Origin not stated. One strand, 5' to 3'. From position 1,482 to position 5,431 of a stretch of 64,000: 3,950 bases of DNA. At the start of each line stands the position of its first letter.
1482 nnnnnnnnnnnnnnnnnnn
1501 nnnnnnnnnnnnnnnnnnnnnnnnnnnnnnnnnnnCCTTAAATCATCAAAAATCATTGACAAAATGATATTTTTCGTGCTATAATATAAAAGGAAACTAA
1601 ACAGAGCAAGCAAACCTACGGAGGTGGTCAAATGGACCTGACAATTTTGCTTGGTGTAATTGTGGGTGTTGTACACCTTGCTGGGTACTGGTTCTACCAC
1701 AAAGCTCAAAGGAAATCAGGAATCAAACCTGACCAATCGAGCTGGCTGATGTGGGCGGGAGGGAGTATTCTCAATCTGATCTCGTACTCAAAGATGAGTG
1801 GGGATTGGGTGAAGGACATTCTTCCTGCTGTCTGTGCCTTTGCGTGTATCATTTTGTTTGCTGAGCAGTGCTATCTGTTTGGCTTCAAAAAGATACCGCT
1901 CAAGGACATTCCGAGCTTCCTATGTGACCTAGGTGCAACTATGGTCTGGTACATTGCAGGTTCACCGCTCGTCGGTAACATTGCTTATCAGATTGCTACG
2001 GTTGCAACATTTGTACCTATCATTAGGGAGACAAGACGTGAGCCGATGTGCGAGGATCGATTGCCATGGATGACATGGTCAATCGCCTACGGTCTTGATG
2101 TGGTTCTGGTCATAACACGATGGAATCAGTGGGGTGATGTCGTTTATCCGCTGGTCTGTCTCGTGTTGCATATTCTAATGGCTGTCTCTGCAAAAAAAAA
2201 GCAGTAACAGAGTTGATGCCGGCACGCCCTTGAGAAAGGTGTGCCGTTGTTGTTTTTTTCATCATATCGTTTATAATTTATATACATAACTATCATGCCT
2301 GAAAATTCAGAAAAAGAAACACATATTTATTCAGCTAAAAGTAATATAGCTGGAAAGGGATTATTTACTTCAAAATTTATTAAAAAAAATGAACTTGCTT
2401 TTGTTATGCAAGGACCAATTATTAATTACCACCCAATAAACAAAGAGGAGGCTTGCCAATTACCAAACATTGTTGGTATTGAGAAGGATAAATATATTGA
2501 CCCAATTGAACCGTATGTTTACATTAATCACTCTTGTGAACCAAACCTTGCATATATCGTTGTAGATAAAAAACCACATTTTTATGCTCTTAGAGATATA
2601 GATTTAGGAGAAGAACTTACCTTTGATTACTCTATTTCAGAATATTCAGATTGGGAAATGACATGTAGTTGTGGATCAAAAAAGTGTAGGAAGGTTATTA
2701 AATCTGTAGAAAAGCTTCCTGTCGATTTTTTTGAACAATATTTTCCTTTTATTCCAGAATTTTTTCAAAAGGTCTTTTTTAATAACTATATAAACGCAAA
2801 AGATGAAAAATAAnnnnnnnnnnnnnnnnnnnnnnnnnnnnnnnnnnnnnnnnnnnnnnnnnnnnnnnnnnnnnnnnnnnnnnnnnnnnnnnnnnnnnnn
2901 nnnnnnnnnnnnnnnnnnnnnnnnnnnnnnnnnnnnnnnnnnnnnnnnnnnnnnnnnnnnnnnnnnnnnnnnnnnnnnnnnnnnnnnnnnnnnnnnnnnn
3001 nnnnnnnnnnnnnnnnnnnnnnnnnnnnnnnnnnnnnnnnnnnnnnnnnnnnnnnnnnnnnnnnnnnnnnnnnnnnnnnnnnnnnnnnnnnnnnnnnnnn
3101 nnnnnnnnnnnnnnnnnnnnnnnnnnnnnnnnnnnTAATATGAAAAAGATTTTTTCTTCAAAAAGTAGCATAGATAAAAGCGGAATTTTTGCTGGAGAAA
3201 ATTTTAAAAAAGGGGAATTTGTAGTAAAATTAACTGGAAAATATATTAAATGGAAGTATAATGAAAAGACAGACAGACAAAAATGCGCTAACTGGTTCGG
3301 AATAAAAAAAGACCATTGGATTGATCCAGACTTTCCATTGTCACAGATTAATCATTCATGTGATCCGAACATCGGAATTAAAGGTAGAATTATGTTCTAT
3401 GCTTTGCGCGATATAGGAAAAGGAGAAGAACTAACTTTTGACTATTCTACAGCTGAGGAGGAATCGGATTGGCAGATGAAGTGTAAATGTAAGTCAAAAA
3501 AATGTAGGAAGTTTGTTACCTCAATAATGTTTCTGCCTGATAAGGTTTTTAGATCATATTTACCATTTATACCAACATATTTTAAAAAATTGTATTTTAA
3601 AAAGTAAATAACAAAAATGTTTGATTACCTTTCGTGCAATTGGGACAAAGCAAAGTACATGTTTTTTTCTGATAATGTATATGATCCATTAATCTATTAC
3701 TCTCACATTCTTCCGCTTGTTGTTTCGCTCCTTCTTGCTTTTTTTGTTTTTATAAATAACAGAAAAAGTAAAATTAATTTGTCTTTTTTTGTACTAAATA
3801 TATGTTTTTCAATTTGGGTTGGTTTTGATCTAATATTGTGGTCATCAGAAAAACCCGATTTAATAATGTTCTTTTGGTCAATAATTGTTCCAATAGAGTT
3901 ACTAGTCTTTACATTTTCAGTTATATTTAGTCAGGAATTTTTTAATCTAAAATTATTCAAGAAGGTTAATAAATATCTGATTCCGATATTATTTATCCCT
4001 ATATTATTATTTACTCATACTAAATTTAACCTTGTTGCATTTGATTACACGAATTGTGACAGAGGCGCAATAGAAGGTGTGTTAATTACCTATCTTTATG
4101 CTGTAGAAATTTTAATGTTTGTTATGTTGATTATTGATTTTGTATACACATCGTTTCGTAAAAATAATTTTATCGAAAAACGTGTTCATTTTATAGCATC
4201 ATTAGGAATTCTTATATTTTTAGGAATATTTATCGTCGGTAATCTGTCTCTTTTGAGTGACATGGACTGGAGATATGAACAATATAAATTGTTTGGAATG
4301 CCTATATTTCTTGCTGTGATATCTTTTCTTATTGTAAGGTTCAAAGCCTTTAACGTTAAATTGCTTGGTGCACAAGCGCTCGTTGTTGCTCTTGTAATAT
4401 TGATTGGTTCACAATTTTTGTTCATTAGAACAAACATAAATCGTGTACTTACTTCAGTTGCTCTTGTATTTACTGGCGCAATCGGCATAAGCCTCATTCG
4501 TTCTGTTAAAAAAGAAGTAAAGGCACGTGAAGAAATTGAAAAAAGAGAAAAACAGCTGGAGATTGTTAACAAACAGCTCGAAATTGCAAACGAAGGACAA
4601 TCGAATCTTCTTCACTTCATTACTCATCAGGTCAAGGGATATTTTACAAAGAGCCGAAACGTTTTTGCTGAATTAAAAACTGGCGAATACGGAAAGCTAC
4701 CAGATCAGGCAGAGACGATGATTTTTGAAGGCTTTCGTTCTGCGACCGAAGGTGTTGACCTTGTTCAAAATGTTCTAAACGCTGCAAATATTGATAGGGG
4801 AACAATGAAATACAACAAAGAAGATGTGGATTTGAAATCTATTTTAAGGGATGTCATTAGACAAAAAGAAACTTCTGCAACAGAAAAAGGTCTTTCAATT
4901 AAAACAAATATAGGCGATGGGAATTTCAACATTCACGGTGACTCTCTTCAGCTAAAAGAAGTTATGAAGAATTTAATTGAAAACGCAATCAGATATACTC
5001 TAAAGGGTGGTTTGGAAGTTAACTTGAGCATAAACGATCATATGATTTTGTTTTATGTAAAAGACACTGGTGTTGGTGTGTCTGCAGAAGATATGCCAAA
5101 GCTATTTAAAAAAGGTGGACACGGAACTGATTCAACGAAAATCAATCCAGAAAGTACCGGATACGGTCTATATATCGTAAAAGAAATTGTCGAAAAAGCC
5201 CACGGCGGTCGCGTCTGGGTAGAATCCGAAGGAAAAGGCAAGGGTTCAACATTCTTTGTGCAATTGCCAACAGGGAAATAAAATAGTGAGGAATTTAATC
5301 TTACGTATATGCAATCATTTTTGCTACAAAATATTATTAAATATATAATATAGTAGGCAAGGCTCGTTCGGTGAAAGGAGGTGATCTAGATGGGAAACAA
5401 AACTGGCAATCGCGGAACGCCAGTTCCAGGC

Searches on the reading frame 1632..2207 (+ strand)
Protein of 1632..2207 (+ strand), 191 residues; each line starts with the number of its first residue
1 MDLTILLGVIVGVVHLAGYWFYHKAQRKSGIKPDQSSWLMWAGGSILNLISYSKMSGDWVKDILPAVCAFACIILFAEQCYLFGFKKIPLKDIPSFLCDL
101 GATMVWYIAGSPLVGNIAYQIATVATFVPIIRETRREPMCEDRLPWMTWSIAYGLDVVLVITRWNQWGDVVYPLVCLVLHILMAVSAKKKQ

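Call 7: search_protein_families(library=pfam, proteins=[window:1632-2207:+], max_evalue=0.01)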
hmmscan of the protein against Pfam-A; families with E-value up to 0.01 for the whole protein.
window:1632-2207:+ (191 aa): 0 families

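Call 60: search_protein_families(library=ncbifam, proteins=[window:1632-2204:+], max_evalue=0.001)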
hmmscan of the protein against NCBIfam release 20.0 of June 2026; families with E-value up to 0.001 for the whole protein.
window:1632-2204:+ (191 aa): 0 families

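Call 79: search_protein_families(library=phrogs, proteins=[window:1632-2204:+], max_evalue=1)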
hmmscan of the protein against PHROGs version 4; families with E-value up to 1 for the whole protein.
window:1632-2204:+ (191 aa): 2 families
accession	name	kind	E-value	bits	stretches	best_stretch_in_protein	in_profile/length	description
phrog_28859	-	unknown function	0.014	16.2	1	71-92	12-33/40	-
phrog_14464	-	moron, auxiliary metabolic gene and host takeover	0.031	15.3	0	3-23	12-32/59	membrane protein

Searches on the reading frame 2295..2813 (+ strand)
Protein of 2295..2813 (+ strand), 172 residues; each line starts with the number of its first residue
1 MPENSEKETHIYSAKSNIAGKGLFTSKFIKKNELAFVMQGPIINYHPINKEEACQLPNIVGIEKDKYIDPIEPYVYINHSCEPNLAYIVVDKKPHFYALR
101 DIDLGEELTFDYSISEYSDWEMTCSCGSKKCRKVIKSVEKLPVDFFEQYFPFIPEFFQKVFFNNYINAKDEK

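Call 7: search_protein_families(library=pfam, proteins=[window:2295-2813:+], max_evalue=0.01)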
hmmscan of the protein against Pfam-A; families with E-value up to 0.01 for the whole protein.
window:2295-2813:+ (172 aa): 1 family
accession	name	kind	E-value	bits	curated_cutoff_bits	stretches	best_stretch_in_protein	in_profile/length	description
PF00856.33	SET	-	1.8e-14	54.4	22.4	1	20-113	1-105/105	SET domain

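Call 60: search_protein_families(library=ncbifam, proteins=[window:2295-2810:+], max_evalue=0.001)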
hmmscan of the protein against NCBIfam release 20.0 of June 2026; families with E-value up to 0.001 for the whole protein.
window:2295-2810:+ (172 aa): 0 families

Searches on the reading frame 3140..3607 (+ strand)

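Call 7: search_protein_families(library=pfam, proteins=[window:3140-3607:+], max_evalue=0.01)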
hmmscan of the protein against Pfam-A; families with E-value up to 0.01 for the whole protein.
window:3140-3607:+ (155 aa): 1 family
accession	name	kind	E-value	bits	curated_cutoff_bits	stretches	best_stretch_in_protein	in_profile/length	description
PF00856.33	SET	-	1.3e-15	58.1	22.4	1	15-103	3-105/105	SET domain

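Call 60: search_protein_families(library=ncbifam, proteins=[window:3140-3604:+], max_evalue=0.001)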
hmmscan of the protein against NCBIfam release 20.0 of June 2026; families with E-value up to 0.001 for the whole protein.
window:3140-3604:+ (155 aa): 0 families

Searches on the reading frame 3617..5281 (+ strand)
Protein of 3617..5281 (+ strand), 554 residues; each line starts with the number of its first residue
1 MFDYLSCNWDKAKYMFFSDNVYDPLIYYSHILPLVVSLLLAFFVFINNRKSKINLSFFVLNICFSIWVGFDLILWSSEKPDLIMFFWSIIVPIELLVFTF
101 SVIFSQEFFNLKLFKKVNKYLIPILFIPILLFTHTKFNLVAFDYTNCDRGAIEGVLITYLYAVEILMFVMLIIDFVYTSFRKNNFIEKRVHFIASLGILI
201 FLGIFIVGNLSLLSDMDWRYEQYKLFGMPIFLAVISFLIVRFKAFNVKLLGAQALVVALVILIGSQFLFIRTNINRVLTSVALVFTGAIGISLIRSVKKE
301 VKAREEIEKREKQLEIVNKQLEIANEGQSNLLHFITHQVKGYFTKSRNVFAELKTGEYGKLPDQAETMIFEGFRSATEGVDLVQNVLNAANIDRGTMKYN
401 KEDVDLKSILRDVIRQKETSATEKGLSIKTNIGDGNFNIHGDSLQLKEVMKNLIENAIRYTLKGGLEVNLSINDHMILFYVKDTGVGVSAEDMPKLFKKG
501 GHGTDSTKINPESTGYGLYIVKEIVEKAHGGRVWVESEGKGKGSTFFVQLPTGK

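Call 7: search_protein_families(library=pfam, proteins=[window:3617-5281:+], max_evalue=0.01)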
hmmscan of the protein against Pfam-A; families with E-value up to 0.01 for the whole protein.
window:3617-5281:+ (554 aa): 3 families
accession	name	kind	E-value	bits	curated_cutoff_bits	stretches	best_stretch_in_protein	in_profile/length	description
PF02518.31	HATPase_c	-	3.5e-25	89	26.4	1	441-552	1-109/111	Histidine kinase-, DNA gyrase B-, and HSP90-like ATPase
PF14501.12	HATPase_c_5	-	0.00024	21.4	22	1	446-536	6-89/102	GHKL domain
PF13581.12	HATPase_c_2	-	0.005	17.3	27.4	0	445-528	35-112/127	Histidine kinase-like ATPase domain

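Call 60: search_protein_families(library=ncbifam, proteins=[window:3617-5278:+], max_evalue=0.001)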
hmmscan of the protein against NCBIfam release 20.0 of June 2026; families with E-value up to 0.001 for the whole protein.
window:3617-5278:+ (554 aa): 63 families (the best 25 are shown)
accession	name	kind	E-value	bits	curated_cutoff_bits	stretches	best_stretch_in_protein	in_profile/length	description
NF046044.1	PnpS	equivalog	7.6e-30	104.2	400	1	381-551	222-390/390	two-component system histidine kinase PnpS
TIGR02956.1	TMAO_torS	equivalog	3.2e-29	101.7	676.5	1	360-551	493-681/967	TMAO reductase system sensor histidine kinase/response regulator TorS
NF041880.1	EPS_EpsF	equivalog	4.8e-28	97.9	900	1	320-551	266-492/492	response regulator EpsF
TIGR02966.1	phoR_proteo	equivalog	5e-28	98.1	334.2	1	381-549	166-332/333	phosphate regulon sensor histidine kinase PhoR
NF033092.0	HK_WalK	equivalog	7.3e-28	97.5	725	1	380-551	423-593/594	cell wall metabolism sensor histidine kinase WalK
NF038297.2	hybrid_HK_HrmK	equivalog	4.3e-27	95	725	1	301-552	208-457/607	hybrid histidine kinase/response regulator HrmK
NF006800.0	PRK09303.1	equivalog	3.9e-25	88.6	342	1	298-551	125-376/383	histidine kinase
NF041735.1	hist_kin_RppB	equivalog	3.9e-25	88.5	400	1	381-551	268-438/438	two-component system sensor histidine kinase RppB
NF045595.1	HK_scytonemin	equivalog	2.6e-23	82.3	865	1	381-552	468-635/637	scytonemin biosynthesis sensor histidine kinase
NF047874.1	MASE3_PAS_HK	subfamily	5e-23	81.8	560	1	382-552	456-625/655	MASE3 domain-containing sensor histidine kinase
TIGR01386.1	cztS_silS_copS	subfamily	1.8e-22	80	292.55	1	382-550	293-456/457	heavy metal sensor histidine kinase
NF041832.1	near_NosP_CTERM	subfamily_domain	2.1e-22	79.7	400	1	359-553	36-226/370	NahK/ErcS family hybrid sensor histidine kinase/response regulator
NF008312.0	PRK11100.1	equivalog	2.5e-22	79.4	356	1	247-539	182-462/477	two-component system sensor histidine kinase CreC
NF008318.0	PRK11107.1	equivalog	2.5e-22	78.8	890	1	374-551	336-517/920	two-component sensor histidine kinase BarA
NF011874.0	PRK15347.1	equivalog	7.8e-22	77.1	852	1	305-551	375-613/921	two component system sensor kinase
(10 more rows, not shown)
